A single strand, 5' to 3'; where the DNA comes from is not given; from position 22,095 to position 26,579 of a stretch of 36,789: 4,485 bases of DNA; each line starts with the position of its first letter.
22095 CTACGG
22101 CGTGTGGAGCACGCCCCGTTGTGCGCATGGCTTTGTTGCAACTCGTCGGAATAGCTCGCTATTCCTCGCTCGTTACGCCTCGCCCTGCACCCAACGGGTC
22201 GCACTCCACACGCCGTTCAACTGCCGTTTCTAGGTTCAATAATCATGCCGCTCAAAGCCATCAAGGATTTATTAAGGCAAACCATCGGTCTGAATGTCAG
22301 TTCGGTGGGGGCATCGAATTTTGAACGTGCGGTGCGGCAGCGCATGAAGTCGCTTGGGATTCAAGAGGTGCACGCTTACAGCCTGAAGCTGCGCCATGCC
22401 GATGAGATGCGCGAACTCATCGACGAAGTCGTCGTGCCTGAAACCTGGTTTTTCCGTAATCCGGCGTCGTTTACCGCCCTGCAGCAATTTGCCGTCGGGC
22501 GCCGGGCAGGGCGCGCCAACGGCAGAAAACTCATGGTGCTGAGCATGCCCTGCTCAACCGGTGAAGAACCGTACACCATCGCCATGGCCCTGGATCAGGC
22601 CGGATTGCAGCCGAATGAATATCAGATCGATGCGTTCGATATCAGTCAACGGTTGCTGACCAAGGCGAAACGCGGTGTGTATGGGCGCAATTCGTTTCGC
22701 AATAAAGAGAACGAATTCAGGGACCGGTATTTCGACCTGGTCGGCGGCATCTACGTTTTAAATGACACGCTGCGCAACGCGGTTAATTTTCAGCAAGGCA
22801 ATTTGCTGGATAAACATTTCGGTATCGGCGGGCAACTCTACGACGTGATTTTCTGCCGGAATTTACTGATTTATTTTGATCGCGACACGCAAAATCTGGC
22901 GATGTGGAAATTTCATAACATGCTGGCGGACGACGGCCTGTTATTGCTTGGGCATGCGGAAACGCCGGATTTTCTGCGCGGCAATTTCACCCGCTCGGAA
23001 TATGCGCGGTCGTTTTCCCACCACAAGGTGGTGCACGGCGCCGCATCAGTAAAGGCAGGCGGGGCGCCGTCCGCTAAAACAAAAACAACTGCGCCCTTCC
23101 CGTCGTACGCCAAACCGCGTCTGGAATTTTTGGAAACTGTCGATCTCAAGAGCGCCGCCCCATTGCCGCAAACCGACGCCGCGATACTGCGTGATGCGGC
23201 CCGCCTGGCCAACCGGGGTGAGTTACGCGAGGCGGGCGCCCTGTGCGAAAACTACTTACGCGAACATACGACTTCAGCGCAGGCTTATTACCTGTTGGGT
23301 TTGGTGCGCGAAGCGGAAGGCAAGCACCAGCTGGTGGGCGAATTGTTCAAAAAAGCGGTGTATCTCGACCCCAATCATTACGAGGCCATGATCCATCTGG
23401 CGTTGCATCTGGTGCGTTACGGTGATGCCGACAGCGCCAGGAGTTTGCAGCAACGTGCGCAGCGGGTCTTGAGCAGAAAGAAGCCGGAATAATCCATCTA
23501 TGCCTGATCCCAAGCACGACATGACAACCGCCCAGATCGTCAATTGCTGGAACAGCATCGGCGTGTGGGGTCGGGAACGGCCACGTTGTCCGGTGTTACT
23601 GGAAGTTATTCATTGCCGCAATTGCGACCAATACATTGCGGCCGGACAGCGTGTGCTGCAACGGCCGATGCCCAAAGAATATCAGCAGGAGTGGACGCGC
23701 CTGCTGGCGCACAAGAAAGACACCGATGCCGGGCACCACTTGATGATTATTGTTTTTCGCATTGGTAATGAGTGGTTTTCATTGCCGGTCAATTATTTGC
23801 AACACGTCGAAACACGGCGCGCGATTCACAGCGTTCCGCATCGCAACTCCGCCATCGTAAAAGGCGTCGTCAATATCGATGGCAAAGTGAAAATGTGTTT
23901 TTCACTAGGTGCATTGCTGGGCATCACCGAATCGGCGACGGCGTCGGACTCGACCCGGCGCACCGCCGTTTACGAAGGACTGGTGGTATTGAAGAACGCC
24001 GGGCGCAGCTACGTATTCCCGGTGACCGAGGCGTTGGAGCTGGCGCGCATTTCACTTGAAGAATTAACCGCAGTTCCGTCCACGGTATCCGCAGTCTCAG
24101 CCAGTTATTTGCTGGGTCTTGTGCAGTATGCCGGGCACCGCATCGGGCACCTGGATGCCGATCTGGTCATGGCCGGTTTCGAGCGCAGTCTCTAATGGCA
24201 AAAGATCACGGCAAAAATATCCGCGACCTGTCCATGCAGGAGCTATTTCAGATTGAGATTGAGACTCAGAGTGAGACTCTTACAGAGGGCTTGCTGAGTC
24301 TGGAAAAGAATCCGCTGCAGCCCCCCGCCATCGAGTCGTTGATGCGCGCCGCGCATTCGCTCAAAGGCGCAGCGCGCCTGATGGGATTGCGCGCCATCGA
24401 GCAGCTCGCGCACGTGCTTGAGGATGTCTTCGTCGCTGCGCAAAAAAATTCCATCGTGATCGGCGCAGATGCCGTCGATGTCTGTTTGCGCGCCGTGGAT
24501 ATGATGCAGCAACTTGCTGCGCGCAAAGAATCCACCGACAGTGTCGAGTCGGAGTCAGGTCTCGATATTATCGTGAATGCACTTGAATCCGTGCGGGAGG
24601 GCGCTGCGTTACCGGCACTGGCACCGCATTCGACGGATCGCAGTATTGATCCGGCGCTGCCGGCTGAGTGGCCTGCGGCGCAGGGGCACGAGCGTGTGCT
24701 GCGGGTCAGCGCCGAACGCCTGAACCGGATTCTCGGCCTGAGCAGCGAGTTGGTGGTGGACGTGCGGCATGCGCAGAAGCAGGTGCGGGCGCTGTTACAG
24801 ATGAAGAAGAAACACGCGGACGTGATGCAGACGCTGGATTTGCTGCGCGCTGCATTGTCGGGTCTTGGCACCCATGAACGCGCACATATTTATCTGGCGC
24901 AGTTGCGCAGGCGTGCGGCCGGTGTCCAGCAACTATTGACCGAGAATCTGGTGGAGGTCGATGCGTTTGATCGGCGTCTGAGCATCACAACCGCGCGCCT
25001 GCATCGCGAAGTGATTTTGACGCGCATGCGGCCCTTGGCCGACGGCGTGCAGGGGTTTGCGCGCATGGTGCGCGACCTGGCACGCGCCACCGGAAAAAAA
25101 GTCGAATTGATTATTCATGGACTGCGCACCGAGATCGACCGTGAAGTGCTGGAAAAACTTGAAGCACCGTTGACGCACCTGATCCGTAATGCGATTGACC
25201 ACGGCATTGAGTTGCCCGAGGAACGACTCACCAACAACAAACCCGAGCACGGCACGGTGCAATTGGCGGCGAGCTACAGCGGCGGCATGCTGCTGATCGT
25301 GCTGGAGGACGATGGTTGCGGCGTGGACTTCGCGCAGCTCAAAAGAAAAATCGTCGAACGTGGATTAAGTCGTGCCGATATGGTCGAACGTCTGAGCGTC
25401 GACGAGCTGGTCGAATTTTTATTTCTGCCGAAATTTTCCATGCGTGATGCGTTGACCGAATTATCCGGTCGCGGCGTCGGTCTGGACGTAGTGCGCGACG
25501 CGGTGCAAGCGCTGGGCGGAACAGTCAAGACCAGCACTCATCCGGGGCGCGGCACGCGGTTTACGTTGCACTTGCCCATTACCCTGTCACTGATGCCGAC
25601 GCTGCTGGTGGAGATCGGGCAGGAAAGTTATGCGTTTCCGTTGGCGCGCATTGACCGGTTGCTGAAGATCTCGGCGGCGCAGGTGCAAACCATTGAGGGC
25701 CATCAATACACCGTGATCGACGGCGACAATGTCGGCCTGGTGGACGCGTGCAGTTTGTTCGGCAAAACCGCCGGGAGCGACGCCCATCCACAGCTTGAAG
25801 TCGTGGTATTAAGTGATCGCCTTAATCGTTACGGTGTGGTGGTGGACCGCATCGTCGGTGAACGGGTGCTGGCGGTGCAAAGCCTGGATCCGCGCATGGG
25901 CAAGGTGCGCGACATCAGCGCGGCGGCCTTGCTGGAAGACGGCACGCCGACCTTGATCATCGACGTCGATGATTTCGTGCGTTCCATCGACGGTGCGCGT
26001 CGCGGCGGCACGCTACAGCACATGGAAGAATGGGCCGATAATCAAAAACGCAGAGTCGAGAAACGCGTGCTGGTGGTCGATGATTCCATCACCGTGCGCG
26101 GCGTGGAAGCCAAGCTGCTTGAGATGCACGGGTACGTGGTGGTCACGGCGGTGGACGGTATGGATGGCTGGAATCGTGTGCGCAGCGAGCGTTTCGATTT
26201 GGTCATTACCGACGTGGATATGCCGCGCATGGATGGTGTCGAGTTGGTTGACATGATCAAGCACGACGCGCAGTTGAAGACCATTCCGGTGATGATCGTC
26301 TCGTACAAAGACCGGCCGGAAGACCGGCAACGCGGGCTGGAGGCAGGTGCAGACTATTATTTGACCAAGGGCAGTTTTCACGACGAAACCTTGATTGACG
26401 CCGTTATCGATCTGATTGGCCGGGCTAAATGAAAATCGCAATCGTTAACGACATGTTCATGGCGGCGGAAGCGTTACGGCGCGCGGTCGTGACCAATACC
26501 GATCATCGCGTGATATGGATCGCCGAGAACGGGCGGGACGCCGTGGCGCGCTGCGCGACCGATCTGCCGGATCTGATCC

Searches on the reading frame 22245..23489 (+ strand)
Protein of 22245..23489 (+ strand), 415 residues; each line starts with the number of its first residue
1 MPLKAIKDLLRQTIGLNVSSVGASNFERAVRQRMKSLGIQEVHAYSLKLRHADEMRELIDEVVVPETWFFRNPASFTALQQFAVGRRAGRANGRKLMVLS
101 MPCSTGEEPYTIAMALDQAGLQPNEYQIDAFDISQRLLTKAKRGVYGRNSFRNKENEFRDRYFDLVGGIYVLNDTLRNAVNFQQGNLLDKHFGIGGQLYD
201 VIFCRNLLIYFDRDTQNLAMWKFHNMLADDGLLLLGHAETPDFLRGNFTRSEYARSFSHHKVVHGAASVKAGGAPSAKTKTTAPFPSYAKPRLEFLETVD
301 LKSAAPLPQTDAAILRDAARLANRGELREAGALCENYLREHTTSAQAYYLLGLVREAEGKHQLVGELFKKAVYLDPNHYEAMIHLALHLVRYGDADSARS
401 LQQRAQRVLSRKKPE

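Call 20: search_protein_families(library=ncbifam, proteins=[window:22245-23489:+])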
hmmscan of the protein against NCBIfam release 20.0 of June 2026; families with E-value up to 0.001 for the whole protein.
window:22245-23489:+ (415 aa): 3 families
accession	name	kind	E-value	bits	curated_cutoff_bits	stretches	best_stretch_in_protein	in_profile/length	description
NF007902.0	PRK10611.1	equivalog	5.8e-38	130.7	435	1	8-248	32-273/287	protein-glutamate O-methyltransferase CheR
NF040959.1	MamA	equivalog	1.6e-07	31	200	1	308-403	102-197/204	magnetosome protein MamA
TIGR02917.1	PEP_TPR_lipo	equivalog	7.8e-05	20.7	312.2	1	311-400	159-248/899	XrtA/PEP-CTERM system TPR-repeat protein PrsT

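Call 64: find_encoding_contigs(protein=window:22245-23489:+, flank=3000, max_places=6)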
Protein window:22245-23489:+ (415 aa): no gene with exactly this product is on record in the collection.

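Call 74: find_homologous_proteins(query=window:22245-23489:+, max_evalue=1e-80)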
Query window:22245-23489:+ (415 aa): 1665 proteins with E <= 1e-80 among 8000 candidates; the best 120 are listed.
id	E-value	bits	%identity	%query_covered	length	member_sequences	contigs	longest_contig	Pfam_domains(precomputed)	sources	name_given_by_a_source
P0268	8.6e-277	936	100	100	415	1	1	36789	PF01739.25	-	-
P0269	1.6e-231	787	84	100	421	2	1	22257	PF14559.13,PF13431.13,PF23914.2,PF01739.25,PF08242.19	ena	-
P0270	8.6e-231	784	84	100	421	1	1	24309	PF14559.13,PF13431.13,PF01739.25,PF08242.19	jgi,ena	-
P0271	2.3e-224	763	82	100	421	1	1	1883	PF14559.13,PF13431.13,PF23914.2,PF01739.25,PF08242.19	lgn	-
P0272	1.9e-222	757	82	100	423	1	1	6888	PF14559.13,PF13431.13,PF01739.25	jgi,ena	-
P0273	3.2e-221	753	81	100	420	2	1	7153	PF13431.13,PF01739.25,PF08242.19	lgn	-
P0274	3.3e-220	749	81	100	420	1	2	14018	PF13431.13,PF01739.25,PF08242.19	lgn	-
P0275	2.8e-219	746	81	100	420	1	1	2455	PF13431.13,PF01739.25,PF08242.19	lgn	-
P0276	2.9e-219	746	81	100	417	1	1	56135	PF14559.13,PF13431.13,PF23914.2,PF01739.25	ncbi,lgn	-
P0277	1.5e-218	744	80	100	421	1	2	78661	PF14559.13,PF13431.13,PF13649.13,PF01739.25,PF08242.19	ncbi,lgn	-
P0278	2.7e-218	743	81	100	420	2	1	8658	PF14559.13,PF13431.13,PF23914.2,PF01739.25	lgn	-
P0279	9.1e-216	735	80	100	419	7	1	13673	PF14559.13,PF13431.13,PF01739.25,PF08242.19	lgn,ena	-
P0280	2.5e-215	733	79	100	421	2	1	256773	PF14559.13,PF13431.13,PF23914.2,PF01739.25,PF08242.19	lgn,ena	-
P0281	1.0e-213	728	80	100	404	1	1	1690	PF13431.13,PF01739.25,PF08242.19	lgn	-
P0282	1.4e-198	678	73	100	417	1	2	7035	PF13431.13,PF13649.13,PF01739.25,PF08241.19,PF08242.19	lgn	-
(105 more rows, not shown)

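Call 75: find_encoding_contigs(protein=P0269, flank=1500, max_places=2)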
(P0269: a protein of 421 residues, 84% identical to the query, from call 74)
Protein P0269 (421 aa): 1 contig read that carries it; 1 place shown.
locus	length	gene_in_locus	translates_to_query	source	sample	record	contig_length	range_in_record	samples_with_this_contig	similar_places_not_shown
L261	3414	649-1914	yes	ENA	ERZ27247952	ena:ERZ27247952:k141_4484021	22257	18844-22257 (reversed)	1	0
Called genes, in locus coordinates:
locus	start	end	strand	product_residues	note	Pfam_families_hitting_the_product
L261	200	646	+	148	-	PF01584:CheW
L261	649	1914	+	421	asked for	PF01739:CheR, PF08242:Methyltransf_12 (faint), PF23914:TPR_CcmH_CycH (weak), PF14559:TPR_19 (faint), PF13431:TPR_17 (faint)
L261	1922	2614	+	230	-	PF01584:CheW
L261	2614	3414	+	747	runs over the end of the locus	PF01627:Hpt, PF02518:HATPase_c, PF01584:CheW, PF00072:Response_reg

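Call 76: find_encoding_contigs(protein=P0276, flank=1500, max_places=2)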
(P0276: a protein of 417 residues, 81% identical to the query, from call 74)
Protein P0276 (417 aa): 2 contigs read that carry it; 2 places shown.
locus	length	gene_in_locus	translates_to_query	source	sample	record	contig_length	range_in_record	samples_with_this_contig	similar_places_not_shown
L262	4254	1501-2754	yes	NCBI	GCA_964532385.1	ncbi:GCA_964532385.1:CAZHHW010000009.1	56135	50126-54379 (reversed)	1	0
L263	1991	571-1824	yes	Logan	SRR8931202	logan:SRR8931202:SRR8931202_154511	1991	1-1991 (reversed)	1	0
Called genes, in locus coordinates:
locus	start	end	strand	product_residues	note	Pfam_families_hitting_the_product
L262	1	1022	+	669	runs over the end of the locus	PF00672:HAMP, PF00015:MCPsignal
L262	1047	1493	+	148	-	PF01584:CheW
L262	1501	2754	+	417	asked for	PF01739:CheR, PF13431:TPR_17 (faint), PF14559:TPR_19 (faint), PF23914:TPR_CcmH_CycH (faint)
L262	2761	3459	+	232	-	PF01584:CheW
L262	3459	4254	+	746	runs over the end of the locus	PF01627:Hpt, PF02518:HATPase_c, PF01584:CheW, PF00072:Response_reg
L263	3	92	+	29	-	?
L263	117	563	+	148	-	PF01584:CheW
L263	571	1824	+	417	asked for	PF01739:CheR, PF13431:TPR_17 (faint), PF14559:TPR_19 (faint), PF23914:TPR_CcmH_CycH (faint)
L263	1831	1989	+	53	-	?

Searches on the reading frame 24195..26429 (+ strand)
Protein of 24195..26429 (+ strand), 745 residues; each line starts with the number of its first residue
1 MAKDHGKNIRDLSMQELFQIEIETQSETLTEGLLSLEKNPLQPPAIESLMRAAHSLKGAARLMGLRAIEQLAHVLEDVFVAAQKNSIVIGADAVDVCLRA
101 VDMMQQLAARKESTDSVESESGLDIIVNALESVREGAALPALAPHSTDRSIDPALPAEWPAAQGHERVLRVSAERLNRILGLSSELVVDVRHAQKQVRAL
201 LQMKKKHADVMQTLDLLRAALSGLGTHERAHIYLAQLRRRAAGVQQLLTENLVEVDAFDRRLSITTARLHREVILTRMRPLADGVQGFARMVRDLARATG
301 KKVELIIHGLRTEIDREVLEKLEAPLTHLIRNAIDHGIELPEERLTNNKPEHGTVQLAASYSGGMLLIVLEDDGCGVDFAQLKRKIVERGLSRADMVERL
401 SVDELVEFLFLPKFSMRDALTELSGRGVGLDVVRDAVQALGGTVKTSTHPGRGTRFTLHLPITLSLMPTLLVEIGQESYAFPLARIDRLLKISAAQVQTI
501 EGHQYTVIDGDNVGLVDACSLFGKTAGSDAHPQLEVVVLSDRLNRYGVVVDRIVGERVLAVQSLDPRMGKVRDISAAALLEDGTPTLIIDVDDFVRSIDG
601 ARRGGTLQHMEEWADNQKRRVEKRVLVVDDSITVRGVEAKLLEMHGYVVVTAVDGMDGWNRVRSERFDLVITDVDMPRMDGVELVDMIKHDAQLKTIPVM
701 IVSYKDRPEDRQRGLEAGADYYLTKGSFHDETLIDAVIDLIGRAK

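Call 20: search_protein_families(library=ncbifam, proteins=[window:24195-26429:+])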
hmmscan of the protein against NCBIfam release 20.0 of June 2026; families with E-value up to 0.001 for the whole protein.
window:24195-26429:+ (745 aa): 102 families (the best 25 are shown)
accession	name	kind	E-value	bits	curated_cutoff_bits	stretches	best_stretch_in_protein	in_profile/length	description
NF041336.1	CheA_Halo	equivalog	3.1e-86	290.5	950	2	261-592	336-664/666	chemotaxis protein CheA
NF007835.0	PRK10547.1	equivalog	6.7e-75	253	793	2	268-593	332-655/670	chemotaxis protein CheA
NF007135.0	PRK09581.1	equivalog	1.9e-21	76.4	474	1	623-733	3-112/457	PleD family two-component system response regulator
NF011874.0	PRK15347.1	equivalog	5.3e-21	74.4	852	1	624-725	692-795/921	two component system sensor kinase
NF008099.0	PRK10841.1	equivalog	2.7e-20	71.7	920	1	612-726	814-926/949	two-component system sensor histidine kinase RcsC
NF041733.1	resp_reg_CseB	equivalog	9.8e-20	70.9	350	1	624-726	2-101/228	two-component system response regulator CseB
TIGR02956.1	TMAO_torS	equivalog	5e-19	67.9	676.5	1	622-726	701-806/967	TMAO reductase system sensor histidine kinase/response regulator TorS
NF007901.0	PRK10610.1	equivalog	3e-18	66.2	189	1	622-726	5-110/129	chemotaxis response regulator CheY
NF045944.1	ResRegRpaBCyano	equivalog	3e-18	66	330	1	626-726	1-98/229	response regulator transcription factor RpaB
TIGR02154.1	PhoB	equivalog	2.9e-17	62.7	296.2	1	622-736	2-115/226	phosphate regulon transcriptional regulator PhoB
NF008318.0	PRK11107.1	equivalog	4.2e-17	61.5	890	1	424-726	480-771/920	two-component sensor histidine kinase BarA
NF012023.0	PRK15479.1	equivalog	1.7e-16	60.4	337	1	624-726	2-102/224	transcriptional regulator TctD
NF008302.0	PRK11091.1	equivalog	2.2e-16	59.2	838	1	612-725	515-628/779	aerobic respiration two-component sensor histidine kinase ArcB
NF041947.1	LuxQ_Vibrio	equivalog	2.2e-16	59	1200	2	622-738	722-836/843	quorum-sensing autoinducer 2 sensor kinase/phosphatase LuxQ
NF007420.1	PRK09959.1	equivalog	5.1e-16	57.4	1995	1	624-725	960-1059/1197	acid-sensing system histidine kinase EvgS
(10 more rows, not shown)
